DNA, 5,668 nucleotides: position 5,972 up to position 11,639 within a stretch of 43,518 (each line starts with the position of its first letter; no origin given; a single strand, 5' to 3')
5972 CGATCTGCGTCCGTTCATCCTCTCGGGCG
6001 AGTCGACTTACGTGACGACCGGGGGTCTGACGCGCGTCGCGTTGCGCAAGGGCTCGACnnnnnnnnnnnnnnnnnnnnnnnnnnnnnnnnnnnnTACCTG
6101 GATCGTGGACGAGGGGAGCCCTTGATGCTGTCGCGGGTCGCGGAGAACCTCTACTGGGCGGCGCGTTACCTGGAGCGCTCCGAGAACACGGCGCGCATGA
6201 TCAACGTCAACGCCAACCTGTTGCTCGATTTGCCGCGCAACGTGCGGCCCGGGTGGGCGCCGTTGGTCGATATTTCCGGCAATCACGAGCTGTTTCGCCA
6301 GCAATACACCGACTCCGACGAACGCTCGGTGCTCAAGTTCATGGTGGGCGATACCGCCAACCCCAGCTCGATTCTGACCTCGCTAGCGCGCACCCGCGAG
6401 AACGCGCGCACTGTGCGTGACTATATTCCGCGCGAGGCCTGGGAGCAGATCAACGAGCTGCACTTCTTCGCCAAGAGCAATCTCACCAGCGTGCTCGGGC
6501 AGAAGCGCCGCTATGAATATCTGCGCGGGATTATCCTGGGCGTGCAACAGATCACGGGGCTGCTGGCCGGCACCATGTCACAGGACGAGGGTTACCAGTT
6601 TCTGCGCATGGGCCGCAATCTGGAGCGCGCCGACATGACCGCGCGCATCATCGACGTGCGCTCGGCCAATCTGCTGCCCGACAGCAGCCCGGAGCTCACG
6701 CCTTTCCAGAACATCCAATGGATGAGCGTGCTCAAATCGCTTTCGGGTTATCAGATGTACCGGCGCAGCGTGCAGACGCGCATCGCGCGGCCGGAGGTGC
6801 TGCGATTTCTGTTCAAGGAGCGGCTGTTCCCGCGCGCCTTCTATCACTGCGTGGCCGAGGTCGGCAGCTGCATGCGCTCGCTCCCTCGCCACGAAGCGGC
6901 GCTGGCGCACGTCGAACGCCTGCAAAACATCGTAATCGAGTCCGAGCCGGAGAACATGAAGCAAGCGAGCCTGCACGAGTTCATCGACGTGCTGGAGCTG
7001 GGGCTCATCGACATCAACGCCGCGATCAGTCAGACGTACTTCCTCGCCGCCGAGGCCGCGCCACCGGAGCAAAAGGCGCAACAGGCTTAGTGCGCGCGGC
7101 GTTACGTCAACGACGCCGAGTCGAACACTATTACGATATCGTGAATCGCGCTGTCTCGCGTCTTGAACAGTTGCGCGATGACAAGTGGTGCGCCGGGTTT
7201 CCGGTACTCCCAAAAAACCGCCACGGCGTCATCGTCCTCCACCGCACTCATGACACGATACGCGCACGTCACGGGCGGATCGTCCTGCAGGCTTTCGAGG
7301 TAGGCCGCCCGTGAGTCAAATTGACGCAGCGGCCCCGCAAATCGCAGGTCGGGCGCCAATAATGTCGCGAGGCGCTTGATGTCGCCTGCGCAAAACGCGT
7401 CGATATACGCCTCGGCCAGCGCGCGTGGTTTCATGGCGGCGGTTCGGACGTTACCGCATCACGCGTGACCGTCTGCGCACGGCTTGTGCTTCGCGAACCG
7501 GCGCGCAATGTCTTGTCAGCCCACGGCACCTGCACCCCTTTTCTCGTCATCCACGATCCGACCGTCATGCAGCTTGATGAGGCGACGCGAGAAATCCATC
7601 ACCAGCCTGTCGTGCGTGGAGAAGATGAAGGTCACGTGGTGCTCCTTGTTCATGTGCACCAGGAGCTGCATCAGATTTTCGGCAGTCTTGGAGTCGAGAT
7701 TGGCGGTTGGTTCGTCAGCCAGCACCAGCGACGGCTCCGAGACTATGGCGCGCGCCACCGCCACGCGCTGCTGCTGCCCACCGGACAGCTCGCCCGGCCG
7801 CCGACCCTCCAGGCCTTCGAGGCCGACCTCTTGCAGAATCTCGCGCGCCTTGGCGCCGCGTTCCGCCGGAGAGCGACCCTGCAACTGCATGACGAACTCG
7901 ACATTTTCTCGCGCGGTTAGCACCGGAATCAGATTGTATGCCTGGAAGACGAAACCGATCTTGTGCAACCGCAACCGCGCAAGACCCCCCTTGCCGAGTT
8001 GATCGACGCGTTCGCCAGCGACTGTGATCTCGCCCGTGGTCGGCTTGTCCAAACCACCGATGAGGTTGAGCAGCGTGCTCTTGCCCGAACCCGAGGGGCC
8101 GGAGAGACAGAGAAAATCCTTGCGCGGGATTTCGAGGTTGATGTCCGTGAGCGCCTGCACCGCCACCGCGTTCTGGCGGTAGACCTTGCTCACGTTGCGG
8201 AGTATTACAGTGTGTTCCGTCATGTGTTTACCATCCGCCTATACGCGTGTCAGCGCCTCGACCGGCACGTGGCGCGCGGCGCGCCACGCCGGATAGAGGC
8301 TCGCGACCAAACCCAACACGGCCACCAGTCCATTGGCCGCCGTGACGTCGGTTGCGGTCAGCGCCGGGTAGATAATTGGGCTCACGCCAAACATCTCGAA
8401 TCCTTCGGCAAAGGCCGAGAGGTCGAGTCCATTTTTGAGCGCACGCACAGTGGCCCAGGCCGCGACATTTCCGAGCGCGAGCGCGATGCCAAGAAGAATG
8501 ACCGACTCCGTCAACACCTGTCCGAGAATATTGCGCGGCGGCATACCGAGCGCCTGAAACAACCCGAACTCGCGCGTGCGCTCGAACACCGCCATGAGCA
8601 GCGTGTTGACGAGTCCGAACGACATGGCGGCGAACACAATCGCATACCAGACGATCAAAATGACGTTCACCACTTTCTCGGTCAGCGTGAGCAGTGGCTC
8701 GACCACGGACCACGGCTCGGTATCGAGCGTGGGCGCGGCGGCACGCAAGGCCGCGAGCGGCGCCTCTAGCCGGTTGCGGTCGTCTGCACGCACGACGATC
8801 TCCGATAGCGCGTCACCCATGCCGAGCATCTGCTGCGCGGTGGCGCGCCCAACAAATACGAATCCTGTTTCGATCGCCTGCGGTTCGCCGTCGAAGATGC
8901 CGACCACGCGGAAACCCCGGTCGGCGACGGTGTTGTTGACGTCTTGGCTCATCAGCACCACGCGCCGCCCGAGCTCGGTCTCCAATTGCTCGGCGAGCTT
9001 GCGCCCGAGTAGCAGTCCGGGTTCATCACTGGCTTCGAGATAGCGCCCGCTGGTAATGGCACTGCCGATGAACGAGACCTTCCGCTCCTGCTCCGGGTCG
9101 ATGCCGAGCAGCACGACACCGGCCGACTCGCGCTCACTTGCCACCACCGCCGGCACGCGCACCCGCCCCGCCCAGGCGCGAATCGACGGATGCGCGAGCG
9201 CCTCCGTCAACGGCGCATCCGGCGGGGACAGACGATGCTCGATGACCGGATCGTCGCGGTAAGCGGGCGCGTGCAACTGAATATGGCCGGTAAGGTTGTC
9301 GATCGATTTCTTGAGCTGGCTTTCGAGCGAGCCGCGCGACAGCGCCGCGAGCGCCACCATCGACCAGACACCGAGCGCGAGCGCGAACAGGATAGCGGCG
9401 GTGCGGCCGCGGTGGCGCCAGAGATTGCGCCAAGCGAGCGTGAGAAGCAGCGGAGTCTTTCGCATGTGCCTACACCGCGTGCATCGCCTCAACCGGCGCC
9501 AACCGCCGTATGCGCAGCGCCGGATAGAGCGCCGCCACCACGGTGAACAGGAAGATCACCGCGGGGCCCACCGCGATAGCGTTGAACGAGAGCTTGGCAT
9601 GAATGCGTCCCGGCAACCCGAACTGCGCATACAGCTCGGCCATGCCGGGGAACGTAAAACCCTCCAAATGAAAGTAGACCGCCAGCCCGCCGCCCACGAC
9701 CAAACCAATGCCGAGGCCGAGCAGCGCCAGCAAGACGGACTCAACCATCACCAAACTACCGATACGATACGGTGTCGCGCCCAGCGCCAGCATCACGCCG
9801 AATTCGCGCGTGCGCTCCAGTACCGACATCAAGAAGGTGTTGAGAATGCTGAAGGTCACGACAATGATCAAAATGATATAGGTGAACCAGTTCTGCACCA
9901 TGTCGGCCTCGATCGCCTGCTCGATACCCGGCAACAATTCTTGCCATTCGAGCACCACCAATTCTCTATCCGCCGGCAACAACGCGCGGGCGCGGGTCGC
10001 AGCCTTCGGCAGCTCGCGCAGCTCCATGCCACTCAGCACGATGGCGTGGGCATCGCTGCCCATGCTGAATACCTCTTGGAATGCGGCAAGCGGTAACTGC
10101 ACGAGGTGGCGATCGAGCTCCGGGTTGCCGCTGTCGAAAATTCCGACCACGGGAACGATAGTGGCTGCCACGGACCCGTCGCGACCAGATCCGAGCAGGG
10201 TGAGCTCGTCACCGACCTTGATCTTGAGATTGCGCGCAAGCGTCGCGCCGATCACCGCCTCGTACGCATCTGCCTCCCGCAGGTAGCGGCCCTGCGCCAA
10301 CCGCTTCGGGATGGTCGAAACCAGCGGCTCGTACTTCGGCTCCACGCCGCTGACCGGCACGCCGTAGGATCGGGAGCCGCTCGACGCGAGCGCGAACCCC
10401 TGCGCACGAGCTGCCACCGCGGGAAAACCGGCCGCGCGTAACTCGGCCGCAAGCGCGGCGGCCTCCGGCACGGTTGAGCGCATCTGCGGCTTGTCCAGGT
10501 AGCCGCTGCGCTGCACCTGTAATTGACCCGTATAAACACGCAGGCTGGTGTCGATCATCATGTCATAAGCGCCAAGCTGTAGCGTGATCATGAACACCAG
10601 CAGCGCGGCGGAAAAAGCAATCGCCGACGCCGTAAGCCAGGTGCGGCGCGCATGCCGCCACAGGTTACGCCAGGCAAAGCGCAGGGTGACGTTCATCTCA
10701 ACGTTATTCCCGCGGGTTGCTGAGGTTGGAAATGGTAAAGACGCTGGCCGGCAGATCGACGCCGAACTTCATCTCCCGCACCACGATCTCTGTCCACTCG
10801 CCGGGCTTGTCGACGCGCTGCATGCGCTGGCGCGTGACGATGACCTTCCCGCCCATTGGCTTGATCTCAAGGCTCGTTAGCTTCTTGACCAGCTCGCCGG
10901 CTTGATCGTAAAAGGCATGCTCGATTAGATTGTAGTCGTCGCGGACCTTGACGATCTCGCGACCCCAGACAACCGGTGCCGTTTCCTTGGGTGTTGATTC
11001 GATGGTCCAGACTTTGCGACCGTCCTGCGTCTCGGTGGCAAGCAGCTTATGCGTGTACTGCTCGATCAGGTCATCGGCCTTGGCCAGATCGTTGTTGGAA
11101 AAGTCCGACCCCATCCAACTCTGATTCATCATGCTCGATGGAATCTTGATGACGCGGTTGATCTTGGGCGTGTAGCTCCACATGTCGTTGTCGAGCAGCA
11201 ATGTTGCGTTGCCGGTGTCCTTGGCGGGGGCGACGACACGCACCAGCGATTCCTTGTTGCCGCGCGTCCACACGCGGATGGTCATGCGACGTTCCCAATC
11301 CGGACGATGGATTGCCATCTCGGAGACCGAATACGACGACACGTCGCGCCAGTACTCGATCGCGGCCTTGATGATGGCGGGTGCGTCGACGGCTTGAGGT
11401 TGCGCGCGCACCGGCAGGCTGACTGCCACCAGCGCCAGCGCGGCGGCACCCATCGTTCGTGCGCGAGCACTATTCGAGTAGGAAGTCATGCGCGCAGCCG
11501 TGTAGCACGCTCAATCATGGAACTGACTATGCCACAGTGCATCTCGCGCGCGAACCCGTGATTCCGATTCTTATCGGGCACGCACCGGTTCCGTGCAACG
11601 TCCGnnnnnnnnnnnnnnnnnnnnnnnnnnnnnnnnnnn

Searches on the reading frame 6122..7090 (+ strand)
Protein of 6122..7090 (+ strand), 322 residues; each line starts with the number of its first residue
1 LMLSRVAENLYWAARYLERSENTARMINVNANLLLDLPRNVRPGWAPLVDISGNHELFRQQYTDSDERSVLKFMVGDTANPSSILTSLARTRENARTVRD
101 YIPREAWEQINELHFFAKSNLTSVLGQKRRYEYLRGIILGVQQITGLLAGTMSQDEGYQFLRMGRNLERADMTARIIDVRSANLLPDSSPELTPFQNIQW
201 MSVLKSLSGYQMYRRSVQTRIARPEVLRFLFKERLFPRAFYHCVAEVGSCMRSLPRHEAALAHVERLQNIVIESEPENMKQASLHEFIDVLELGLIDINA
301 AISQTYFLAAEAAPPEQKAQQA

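Call 77: search_protein_families(library=pfam, proteins=[window:6122-7090:+], max_evalue=0.00001)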
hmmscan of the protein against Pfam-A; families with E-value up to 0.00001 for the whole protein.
window:6122-7090:+ (322 aa): 1 family
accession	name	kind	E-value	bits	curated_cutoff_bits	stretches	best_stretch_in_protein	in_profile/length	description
PF04168.17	Alpha-E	-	1.4e-88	297.9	20.8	1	2-307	1-294/294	A predicted alpha-helical domain with a conserved ER motif.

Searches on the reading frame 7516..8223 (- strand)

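Call 77: search_protein_families(library=pfam, proteins=[window:7516-8223:-], max_evalue=0.00001)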
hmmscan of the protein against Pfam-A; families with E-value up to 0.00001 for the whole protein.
window:7516-8223:- (235 aa): 4 families
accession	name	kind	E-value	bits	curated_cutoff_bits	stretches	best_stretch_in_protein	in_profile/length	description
PF00005.33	ABC_tran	-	3.8e-34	118.7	25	1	25-174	1-137/137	ABC transporter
PF13304.12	AAA_21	-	6.1e-09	36.8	27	0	137-210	229-304/304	AAA domain, putative AbiEii toxin, Type IV TA system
PF02463.25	SMC_N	-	1.8e-06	28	40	0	145-218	136-211/220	RecF/RecN/SMC N terminal domain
PF13401.12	AAA_22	-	9.4e-06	26.4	27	0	35-204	5-123/130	AAA domain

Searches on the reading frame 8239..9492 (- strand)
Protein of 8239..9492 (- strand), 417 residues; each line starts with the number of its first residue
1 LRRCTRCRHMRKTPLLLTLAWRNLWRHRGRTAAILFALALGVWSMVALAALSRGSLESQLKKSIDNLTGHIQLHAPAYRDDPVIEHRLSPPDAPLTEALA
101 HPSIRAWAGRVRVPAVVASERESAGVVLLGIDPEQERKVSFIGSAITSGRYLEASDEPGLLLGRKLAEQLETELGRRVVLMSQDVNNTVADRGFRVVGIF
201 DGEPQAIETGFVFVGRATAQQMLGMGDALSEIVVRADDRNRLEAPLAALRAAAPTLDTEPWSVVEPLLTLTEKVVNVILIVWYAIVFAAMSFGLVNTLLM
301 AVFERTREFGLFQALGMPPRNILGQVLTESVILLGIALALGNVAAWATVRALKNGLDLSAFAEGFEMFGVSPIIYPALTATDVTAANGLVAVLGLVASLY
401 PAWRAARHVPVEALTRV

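Call 77: search_protein_families(library=pfam, proteins=[window:8239-9492:-], max_evalue=0.00001)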
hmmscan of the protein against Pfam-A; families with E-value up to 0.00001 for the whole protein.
window:8239-9492:- (417 aa): 2 families
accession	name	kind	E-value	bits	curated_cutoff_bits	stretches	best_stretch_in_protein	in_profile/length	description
PF12704.14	MacB_PCD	-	2.1e-16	61.3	27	1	31-251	1-206/207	MacB-like periplasmic core domain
PF02687.27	FtsX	-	6.9e-15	55.6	25.5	1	284-409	5-119/120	FtsX-like permease C-terminal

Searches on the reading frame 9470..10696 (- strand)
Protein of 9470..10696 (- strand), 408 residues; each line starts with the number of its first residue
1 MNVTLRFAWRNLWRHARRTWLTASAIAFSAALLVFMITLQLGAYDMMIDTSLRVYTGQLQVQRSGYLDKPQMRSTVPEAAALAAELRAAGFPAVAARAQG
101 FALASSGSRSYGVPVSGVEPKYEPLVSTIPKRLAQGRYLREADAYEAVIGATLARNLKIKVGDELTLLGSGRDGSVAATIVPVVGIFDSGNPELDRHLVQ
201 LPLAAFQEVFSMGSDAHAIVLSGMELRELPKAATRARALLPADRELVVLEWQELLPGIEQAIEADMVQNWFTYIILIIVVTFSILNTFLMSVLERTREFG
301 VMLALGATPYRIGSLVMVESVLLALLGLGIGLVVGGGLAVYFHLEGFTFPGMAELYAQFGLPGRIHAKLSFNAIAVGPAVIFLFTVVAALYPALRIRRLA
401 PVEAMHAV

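Call 77: search_protein_families(library=pfam, proteins=[window:9470-10696:-], max_evalue=0.00001)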
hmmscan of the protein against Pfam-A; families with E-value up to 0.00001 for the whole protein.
window:9470-10696:- (408 aa): 2 families
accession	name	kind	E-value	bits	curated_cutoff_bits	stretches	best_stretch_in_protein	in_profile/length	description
PF02687.27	FtsX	-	4.2e-16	59.5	25.5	1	271-400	2-119/120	FtsX-like permease C-terminal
PF12704.14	MacB_PCD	-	1.5e-15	58.5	27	1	19-213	1-181/207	MacB-like periplasmic core domain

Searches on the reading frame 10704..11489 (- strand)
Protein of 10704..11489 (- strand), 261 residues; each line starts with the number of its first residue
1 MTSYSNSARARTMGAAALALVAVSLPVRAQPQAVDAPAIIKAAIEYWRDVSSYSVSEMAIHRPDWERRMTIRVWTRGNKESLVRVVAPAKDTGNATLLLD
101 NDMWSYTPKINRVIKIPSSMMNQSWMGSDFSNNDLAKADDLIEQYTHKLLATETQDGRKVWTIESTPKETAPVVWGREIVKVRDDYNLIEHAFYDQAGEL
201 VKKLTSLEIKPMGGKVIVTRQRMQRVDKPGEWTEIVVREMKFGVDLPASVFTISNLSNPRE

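Call 77: search_protein_families(library=pfam, proteins=[window:10704-11489:-], max_evalue=0.00001)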
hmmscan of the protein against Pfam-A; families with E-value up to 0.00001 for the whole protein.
window:10704-11489:- (261 aa): 1 family
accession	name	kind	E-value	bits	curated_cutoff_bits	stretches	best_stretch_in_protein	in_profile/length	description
PF17131.11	LolA_like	-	8.3e-51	172.7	30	1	77-257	1-183/184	Outer membrane lipoprotein-sorting protein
